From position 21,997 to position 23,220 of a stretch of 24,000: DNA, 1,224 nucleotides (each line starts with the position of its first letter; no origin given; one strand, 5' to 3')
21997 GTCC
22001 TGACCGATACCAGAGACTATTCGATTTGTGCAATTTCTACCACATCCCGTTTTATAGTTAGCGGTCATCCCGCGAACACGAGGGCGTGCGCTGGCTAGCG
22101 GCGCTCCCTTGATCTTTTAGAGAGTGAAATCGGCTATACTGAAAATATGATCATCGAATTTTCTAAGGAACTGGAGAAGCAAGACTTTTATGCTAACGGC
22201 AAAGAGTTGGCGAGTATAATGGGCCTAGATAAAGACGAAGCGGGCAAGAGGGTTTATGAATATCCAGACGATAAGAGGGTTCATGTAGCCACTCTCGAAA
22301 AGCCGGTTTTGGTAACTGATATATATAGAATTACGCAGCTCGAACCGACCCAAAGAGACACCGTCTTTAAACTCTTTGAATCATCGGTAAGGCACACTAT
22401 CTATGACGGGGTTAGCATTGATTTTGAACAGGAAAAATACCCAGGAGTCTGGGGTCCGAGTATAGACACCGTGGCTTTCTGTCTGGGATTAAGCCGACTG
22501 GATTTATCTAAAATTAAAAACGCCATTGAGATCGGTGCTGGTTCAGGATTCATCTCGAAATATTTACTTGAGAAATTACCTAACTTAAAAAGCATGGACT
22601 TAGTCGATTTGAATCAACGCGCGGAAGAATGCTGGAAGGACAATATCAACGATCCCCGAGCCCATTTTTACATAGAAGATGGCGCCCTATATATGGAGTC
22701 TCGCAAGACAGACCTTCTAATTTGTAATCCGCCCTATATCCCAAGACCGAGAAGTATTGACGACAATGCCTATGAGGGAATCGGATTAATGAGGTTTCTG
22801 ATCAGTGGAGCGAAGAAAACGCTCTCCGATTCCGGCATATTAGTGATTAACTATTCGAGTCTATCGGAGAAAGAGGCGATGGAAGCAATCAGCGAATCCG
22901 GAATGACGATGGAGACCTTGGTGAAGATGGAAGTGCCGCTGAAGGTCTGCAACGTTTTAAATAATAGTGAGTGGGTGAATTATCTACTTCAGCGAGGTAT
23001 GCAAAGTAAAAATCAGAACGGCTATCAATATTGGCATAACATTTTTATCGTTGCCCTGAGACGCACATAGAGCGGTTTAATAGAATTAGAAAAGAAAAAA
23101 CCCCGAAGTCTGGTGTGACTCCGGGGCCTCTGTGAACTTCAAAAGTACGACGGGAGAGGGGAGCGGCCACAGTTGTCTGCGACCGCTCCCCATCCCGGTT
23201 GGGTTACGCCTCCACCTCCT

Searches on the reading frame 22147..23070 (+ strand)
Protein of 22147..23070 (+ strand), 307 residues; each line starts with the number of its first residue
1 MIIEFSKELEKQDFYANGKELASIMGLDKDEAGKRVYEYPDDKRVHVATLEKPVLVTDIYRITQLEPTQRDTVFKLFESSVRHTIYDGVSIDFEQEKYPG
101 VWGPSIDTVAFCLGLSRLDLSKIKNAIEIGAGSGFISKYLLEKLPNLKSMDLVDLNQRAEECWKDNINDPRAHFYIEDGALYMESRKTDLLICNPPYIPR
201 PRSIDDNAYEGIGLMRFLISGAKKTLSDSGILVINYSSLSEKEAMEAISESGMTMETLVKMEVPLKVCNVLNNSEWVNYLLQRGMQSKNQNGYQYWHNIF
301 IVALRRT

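Call 32: search_protein_families(library=pfam, proteins=[window:22147-23070:+], max_evalue=0.001)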
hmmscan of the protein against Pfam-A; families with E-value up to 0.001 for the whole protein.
window:22147-23070:+ (307 aa): 1 family
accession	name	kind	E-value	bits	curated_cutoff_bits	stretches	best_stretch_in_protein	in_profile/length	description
PF05175.20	MTS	-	3.3e-12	46.8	23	1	115-246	24-151/170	Methyltransferase small domain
